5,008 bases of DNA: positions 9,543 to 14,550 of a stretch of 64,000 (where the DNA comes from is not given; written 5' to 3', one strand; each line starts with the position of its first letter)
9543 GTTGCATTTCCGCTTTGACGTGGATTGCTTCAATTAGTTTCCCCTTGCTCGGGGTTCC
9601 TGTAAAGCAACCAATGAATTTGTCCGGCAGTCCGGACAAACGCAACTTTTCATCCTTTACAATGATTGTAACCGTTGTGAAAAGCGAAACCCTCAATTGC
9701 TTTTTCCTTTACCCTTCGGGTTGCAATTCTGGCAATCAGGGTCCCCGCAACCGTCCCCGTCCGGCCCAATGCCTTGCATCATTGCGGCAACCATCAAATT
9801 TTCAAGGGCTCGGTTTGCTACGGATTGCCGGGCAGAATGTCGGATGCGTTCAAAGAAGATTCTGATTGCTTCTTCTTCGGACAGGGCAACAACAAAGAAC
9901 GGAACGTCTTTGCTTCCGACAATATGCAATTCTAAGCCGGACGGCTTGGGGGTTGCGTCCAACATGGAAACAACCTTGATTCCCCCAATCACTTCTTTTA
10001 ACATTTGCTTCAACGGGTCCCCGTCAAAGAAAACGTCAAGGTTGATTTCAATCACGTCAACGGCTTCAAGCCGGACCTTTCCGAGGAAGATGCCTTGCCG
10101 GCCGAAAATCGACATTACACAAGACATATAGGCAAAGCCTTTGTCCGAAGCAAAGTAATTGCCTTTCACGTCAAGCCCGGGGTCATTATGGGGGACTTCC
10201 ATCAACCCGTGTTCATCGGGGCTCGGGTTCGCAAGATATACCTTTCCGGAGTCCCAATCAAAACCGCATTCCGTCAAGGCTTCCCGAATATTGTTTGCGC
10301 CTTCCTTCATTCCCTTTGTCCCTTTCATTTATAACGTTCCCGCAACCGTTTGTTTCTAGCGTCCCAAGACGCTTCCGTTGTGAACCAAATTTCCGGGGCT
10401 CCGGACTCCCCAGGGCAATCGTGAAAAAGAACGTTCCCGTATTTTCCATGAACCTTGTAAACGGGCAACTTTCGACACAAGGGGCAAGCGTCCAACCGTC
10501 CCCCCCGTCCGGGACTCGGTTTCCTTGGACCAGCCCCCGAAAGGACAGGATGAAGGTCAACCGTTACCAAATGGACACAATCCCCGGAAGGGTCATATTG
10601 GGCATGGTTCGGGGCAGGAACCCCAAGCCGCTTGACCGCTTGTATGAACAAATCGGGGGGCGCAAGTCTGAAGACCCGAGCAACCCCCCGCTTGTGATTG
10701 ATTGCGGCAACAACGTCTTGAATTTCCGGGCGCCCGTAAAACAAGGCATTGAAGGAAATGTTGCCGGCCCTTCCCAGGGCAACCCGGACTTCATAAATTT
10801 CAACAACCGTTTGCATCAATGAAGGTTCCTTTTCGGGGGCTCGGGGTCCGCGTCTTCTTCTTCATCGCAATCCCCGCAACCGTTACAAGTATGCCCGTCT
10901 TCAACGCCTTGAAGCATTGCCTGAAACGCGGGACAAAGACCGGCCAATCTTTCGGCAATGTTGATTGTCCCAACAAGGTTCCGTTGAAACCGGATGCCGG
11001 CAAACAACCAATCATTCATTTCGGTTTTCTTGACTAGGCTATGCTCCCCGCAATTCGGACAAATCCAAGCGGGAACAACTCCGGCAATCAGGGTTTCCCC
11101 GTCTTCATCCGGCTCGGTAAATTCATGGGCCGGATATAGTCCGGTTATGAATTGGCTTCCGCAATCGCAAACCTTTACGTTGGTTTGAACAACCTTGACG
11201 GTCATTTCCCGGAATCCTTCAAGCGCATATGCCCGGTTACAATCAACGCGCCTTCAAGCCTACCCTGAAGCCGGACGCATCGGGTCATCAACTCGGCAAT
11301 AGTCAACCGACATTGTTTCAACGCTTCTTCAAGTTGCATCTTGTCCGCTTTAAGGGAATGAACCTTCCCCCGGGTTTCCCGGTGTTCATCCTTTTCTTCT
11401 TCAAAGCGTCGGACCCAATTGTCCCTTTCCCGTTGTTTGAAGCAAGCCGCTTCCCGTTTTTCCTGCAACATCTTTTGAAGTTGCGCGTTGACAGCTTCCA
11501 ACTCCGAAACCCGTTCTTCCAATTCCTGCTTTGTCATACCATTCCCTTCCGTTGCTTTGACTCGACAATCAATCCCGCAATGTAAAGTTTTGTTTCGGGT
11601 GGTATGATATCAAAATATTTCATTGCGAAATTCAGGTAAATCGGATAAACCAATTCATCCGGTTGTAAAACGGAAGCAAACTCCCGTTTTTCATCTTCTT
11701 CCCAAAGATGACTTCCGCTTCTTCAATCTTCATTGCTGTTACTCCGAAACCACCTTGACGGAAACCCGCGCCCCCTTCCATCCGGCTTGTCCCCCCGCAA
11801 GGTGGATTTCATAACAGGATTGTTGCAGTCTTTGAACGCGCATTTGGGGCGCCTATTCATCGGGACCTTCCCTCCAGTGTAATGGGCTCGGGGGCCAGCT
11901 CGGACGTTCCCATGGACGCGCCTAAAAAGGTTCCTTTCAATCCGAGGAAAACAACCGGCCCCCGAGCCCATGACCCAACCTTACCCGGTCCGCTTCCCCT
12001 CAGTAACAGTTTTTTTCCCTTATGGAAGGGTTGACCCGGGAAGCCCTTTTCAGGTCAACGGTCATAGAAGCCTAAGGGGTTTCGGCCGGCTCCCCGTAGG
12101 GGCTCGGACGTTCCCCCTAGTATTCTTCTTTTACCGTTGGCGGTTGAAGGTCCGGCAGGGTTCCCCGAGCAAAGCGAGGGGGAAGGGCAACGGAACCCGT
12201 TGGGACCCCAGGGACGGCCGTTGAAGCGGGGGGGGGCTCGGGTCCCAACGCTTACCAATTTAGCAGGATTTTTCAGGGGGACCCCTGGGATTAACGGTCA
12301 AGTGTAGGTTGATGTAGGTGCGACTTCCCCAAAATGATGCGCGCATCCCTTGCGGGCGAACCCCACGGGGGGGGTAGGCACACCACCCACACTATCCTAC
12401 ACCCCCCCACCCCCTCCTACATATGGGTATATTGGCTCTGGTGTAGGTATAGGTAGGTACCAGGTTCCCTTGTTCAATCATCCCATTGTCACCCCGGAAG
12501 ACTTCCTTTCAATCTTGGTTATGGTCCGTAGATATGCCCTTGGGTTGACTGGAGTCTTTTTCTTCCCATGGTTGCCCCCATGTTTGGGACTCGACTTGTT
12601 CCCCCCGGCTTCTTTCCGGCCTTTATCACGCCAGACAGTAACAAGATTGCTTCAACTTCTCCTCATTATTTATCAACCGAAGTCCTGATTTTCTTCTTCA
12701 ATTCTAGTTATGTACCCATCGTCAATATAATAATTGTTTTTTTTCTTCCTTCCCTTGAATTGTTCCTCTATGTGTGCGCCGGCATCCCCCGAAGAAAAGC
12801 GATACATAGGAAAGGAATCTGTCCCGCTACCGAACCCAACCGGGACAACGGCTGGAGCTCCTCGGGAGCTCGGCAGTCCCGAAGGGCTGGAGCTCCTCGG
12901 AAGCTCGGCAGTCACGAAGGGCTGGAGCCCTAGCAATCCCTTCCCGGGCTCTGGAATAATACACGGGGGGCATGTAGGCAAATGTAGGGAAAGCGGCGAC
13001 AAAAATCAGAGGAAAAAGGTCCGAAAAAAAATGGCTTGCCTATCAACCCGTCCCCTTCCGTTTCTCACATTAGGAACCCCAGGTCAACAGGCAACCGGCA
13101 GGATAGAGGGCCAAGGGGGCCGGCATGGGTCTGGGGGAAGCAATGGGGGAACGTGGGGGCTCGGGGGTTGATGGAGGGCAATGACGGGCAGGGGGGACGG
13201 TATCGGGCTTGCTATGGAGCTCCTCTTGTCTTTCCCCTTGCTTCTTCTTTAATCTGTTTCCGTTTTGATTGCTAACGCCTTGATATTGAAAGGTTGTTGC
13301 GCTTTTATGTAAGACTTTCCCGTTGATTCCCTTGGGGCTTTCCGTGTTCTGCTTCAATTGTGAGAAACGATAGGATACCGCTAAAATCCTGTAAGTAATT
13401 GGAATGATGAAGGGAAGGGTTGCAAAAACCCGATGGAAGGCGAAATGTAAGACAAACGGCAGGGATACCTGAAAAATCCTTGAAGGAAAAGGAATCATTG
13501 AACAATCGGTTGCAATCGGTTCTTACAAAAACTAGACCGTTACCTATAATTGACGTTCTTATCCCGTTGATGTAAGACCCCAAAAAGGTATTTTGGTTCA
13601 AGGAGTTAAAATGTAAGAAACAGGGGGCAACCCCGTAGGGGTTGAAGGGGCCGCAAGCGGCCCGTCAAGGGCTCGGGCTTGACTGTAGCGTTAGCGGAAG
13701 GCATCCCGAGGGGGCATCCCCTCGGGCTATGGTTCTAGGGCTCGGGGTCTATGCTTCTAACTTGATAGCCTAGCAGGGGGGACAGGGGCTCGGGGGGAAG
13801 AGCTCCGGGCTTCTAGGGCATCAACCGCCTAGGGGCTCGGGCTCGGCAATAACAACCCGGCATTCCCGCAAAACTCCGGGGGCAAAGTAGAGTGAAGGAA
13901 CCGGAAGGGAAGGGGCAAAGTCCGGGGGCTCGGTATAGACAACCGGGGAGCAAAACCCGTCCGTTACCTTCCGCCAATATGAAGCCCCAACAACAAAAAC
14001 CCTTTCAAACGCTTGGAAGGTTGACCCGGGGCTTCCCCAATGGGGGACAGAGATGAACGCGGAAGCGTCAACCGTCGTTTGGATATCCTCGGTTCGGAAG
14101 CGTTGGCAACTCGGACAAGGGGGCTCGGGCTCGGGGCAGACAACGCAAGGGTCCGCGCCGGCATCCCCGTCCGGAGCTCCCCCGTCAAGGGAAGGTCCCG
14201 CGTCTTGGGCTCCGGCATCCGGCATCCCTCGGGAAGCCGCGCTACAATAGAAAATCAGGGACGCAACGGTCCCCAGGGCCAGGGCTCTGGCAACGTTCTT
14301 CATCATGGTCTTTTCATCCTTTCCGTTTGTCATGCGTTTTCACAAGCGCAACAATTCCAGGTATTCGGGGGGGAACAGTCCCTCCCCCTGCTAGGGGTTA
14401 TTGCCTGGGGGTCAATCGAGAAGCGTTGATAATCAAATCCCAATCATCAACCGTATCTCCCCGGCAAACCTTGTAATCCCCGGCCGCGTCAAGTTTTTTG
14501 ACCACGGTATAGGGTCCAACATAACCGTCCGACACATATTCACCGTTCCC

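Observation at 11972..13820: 1.85-kb ORF-free, repeat- and hairpin-dense block in an otherwise densely coding genome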

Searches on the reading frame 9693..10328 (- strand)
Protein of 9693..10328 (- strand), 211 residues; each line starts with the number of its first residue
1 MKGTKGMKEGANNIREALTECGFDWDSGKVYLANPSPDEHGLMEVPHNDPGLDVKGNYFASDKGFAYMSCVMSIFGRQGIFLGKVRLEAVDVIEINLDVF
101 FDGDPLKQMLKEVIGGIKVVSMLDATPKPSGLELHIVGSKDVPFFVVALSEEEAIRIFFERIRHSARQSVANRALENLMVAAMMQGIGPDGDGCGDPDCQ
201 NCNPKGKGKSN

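Call 11: search_protein_families(library=pfam, proteins=[window:9693-10328:-], max_evalue=0.01)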
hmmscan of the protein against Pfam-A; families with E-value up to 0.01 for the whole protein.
window:9693-10328:- (211 aa): 0 families

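Call 25: search_protein_families(library=phrogs, proteins=[window:9693-10328:-], max_evalue=0.01)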
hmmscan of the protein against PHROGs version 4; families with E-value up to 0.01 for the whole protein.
window:9693-10328:- (211 aa): 1 family
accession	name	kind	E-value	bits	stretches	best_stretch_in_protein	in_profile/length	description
phrog_26943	-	unknown function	0.0061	17.6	0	151-204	85-146/149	-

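Call 41: find_homologous_proteins(query=window:9693-10328:-)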
Query window:9693-10328:- (211 aa): 1 proteins with E <= 0.001 among 161 candidates.
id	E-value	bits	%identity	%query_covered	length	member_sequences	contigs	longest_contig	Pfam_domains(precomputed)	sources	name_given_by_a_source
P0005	2.8e-139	480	100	100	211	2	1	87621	-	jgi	-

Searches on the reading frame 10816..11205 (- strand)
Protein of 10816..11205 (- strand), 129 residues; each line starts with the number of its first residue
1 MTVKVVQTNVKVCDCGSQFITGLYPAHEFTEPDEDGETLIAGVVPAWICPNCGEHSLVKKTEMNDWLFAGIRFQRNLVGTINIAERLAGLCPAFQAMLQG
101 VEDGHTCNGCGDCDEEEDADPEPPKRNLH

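Call 11: search_protein_families(library=pfam, proteins=[window:10816-11205:-], max_evalue=0.01)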
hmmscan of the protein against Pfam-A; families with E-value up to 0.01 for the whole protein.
window:10816-11205:- (129 aa): 0 families

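Call 20: find_encoding_contigs(protein=window:10816-11205:-, flank=10000, max_places=10)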
Protein window:10816-11205:- (129 aa): 2 contigs read that carry it; 1 place shown.
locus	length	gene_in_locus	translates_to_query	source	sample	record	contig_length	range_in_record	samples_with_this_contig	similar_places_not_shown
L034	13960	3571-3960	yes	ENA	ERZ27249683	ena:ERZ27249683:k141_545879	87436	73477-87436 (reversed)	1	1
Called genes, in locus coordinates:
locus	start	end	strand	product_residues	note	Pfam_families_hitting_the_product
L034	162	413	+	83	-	-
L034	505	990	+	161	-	-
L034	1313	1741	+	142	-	-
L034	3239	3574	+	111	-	-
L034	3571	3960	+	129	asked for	-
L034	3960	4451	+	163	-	-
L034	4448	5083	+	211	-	-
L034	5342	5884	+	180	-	-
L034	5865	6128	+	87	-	-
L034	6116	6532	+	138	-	-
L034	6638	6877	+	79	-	-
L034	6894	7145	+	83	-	-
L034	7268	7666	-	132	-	-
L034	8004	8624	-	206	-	-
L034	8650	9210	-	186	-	PF01936:NYN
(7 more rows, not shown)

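Call 25: search_protein_families(library=phrogs, proteins=[window:10816-11205:-], max_evalue=0.01)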
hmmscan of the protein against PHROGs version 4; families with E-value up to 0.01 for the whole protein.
window:10816-11205:- (129 aa): 0 families

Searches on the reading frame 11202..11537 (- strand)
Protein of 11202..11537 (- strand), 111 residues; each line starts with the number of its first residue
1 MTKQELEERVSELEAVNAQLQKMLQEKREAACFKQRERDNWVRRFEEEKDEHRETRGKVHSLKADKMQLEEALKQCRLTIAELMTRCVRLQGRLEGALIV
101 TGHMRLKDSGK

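Call 11: search_protein_families(library=pfam, proteins=[window:11202-11537:-], max_evalue=0.01)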
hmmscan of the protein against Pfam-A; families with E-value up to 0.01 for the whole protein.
window:11202-11537:- (111 aa): 2 families
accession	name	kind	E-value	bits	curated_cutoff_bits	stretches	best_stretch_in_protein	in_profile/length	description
PF10473.14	CENP-F_leu_zip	-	0.0027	18.2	34.5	0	46-94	48-110/140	Leucine-rich repeats of kinetochore protein Cenp-F/LEK1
PF07716.20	bZIP_2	-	0.0059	17.1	22.3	0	2-25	26-49/54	Basic region leucine zipper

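Call 25: search_protein_families(library=phrogs, proteins=[window:11202-11537:-], max_evalue=0.01)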
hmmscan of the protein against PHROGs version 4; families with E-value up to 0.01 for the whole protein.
window:11202-11537:- (111 aa): 1 family
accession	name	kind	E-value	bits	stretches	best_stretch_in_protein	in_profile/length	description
phrog_21843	-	unknown function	0.00047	21.3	1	2-30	3-31/50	-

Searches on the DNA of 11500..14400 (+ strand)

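Call 8: search_dna_similar(query=window:11700-14100:+, collection=phages, mode=distant)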
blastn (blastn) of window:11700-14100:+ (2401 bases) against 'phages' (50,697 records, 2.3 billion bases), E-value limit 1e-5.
No match.

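Call 22: search_rna_families(source=window, start=11500, end=14400, threshold=evalue, max_evalue=10)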
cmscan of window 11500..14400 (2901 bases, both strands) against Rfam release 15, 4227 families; matches with E-value up to 10: 3.
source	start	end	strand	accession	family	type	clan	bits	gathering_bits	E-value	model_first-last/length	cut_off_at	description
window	11879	11974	-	RF03371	mir-4788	Gene; miRNA;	-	21.6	91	1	1-80/80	no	mir-4788 microRNA precursor family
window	13163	13256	+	RF00799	mir-354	Gene; miRNA;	-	18.2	50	2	1-109/109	no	mir-354 microRNA precursor family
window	12353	12412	-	RF02805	PyrR207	Gene; snRNA; snoRNA; HACA-box;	-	17.9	60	4.8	1-65/65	no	Pyrobaculum sRNA 207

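Call 110: search_dna_similar(query=window:11861-13820:+, collection=plasmids, mode=distant, max_evalue=0.001)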
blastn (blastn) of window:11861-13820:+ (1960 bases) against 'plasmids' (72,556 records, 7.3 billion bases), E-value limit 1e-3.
No match.

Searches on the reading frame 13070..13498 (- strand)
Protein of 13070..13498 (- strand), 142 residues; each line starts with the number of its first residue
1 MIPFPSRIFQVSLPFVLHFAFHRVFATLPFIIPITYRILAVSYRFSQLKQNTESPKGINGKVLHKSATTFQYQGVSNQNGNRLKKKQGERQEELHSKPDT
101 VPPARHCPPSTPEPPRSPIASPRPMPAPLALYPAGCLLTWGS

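Call 25: search_protein_families(library=phrogs, proteins=[window:13070-13498:-], max_evalue=0.01)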
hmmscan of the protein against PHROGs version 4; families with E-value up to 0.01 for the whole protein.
window:13070-13498:- (142 aa): 0 families

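Call 26: search_protein_families(library=pfam, proteins=[window:13070-13498:-], max_evalue=0.1)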
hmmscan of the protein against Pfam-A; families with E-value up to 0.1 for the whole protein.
window:13070-13498:- (142 aa): 0 families

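Call 37: search_protein_representatives(protein=window:13070-13498:-)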
Query: 142 residues. Proteins with E-value up to 0.001 (for the whole library): 2; up to 1e-10: 2; up to 1e-30: 1. The best 2 are listed.
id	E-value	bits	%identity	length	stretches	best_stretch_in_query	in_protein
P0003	1.7e-91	320.1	100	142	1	1-142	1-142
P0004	1.8e-12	63.9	33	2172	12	53-133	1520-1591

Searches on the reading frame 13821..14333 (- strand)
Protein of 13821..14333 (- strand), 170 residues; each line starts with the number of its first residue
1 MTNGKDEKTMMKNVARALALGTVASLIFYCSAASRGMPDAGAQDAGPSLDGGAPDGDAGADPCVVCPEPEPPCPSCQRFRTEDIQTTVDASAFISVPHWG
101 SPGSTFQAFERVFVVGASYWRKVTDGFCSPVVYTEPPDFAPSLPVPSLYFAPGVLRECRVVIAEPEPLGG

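Call 11: search_protein_families(library=pfam, proteins=[window:13821-14333:-], max_evalue=0.01)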
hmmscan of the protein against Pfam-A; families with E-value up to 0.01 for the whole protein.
window:13821-14333:- (170 aa): 0 families

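Call 15: find_related_loci(query=window:13821-14333:-, collection=viral_contigs, flank=6000)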
Query window:13821-14333:- (170 aa) in viral_contigs; peptide patterns used: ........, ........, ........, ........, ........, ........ (x = any residue, [..] = any of these).
4 stretches matched a pattern, but none encodes a relative of the query by tblastn (E <= 1e-3).

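Call 19: find_encoding_contigs(protein=window:13821-14333:-, flank=10000, max_places=10)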
Protein window:13821-14333:- (170 aa): no gene with exactly this product is on record in the collection.

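Call 25: search_protein_families(library=phrogs, proteins=[window:13821-14333:-], max_evalue=0.01)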
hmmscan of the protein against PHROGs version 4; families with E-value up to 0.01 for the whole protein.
window:13821-14333:- (170 aa): 0 families

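Call 29: find_homologous_proteins(query=window:13821-14333:-)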
Query window:13821-14333:- (170 aa): 2 proteins with E <= 0.001 among 189 candidates.
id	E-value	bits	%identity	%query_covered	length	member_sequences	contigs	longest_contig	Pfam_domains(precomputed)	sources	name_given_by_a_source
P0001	2.9e-104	364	100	95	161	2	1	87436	-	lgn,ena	-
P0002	4.4e-69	250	71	95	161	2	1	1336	-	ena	-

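Call 30: find_encoding_contigs(protein=P0002, flank=10000)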
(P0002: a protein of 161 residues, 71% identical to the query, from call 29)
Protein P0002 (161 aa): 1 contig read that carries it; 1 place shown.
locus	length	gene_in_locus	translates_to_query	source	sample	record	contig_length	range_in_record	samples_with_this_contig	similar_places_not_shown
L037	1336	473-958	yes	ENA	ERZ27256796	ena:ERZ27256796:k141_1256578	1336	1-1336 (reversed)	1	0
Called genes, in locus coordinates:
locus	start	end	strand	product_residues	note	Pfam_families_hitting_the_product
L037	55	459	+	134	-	-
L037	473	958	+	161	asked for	-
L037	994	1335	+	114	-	?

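Call 76: find_encoding_contigs(protein=P0001, flank=10000, max_places=10)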
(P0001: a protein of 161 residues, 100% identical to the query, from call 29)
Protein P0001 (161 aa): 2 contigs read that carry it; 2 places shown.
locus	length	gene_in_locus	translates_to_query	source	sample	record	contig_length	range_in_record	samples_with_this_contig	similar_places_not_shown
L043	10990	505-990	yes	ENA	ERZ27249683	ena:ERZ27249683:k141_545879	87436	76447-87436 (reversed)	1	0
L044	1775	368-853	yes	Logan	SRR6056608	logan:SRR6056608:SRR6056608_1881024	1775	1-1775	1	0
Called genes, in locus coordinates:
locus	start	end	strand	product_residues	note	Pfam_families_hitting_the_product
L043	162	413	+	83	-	-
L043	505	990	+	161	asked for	-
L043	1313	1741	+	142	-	-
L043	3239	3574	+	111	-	-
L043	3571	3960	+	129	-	-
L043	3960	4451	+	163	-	-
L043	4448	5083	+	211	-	-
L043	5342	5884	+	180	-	-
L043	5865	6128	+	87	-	-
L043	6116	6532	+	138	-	-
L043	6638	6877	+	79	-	-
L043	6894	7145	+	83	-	-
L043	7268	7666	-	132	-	-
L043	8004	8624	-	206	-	-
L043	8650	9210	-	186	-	PF01936:NYN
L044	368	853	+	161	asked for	-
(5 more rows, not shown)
